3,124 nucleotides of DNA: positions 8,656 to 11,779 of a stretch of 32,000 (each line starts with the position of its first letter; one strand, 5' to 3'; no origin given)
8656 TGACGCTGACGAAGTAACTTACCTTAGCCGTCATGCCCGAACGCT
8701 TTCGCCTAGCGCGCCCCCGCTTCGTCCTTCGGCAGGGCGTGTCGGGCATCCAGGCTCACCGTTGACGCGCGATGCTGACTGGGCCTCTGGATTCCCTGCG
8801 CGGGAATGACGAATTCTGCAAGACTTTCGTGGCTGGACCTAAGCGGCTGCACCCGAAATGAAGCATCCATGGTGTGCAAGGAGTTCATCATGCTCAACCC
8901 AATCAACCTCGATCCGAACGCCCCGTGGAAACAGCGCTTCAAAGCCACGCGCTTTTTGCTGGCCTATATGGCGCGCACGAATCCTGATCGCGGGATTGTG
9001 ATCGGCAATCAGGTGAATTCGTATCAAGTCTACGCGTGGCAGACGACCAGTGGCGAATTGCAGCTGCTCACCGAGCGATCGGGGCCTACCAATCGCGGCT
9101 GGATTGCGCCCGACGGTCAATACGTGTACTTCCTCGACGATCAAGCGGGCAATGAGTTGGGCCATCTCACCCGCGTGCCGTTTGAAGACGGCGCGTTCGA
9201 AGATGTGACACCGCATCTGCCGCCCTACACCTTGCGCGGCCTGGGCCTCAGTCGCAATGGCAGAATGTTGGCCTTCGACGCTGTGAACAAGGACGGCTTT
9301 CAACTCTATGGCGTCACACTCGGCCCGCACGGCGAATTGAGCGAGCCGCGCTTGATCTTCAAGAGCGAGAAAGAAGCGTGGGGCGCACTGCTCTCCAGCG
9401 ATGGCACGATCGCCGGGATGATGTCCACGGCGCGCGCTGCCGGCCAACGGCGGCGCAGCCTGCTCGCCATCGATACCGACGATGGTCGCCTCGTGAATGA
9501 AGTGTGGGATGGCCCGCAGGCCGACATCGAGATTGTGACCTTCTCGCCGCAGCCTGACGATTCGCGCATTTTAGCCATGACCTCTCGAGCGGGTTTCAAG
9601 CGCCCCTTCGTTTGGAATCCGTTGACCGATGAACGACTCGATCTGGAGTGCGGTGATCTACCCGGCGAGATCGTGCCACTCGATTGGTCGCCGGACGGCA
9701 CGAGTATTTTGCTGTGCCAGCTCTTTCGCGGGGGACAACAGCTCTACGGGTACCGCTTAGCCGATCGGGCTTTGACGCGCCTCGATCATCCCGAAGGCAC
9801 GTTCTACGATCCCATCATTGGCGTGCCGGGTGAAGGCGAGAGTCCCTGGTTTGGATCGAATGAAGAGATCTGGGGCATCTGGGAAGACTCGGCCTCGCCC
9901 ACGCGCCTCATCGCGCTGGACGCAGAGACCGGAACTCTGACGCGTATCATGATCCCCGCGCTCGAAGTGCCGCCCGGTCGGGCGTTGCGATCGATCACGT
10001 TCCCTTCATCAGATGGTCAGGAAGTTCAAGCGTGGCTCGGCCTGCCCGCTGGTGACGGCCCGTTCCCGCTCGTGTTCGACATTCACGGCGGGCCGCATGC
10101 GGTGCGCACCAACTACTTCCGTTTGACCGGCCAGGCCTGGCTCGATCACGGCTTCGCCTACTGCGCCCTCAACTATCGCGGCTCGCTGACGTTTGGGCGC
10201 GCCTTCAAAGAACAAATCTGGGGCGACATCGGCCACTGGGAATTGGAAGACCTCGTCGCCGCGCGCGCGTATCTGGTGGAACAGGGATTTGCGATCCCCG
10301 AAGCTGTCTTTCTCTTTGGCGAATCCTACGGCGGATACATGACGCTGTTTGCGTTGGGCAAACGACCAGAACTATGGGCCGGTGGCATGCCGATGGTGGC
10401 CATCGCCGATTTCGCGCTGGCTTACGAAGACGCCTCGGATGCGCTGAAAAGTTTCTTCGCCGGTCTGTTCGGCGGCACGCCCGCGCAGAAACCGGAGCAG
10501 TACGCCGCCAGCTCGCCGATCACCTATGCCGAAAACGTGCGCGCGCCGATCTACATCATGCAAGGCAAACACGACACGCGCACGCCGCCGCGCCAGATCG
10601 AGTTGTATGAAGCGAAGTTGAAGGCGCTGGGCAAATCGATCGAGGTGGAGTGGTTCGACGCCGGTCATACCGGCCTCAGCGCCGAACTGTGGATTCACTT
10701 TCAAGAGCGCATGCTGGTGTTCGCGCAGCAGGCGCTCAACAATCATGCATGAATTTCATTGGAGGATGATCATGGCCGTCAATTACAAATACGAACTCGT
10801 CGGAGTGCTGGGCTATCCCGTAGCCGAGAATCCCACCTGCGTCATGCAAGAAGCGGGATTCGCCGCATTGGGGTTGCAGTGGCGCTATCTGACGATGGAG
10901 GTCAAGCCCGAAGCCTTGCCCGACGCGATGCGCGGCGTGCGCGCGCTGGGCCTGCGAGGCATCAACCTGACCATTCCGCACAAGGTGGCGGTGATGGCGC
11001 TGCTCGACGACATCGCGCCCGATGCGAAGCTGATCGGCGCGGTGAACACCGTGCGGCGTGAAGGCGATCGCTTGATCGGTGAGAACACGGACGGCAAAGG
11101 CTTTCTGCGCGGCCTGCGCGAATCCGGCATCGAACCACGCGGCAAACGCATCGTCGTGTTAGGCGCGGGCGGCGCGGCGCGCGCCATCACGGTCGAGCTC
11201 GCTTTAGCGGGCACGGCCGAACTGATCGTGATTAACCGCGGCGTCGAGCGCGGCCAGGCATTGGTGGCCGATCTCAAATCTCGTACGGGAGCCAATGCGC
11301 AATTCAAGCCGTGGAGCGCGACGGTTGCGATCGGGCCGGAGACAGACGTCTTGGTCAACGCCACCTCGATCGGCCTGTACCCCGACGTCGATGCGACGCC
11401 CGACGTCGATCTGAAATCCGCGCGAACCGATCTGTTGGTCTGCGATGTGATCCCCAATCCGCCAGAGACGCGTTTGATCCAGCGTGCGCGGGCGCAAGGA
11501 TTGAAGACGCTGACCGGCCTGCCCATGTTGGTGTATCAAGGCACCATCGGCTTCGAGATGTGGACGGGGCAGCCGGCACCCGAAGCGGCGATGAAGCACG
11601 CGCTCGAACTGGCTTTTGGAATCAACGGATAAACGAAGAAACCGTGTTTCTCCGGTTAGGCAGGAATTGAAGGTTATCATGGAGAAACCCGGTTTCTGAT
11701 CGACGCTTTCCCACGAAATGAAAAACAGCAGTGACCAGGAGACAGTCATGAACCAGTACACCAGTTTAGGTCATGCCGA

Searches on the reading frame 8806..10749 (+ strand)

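Call 53: search_protein_families(library=pfam, proteins=[window:8806-10749:+], max_evalue=0.00001)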
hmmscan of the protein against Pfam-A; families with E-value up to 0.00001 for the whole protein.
window:8806-10749:+ (648 aa): 3 families
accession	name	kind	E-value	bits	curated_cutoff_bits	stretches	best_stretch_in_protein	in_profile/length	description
PF00326.27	Peptidase_S9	-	2.3e-40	138.8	22.6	1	438-646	3-212/213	Prolyl oligopeptidase family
PF20434.5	BD-FAE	-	4.3e-10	39.9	26.8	1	533-605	142-215/215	BD-FAE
PF00561.26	Abhydrolase_1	-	2.6e-06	27.7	25.8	0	424-525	4-95/245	alpha/beta hydrolase fold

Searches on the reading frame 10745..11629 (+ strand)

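Call 53: search_protein_families(library=pfam, proteins=[window:10745-11629:+], max_evalue=0.00001)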
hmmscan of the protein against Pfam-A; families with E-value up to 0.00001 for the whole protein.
window:10745-11629:+ (295 aa): 3 families
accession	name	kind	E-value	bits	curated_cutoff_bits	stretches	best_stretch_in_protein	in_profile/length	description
PF08501.16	Shikimate_dh_N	-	2e-23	82.9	27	1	21-103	1-83/83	Shikimate dehydrogenase substrate binding domain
PF18317.6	SDH_C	-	7.2e-12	45.3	25.8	1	258-288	1-31/31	Shikimate 5'-dehydrogenase C-terminal domain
PF01488.26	Shikimate_DH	-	3.1e-07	31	24.3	1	132-208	11-84/138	Shikimate / quinate 5-dehydrogenase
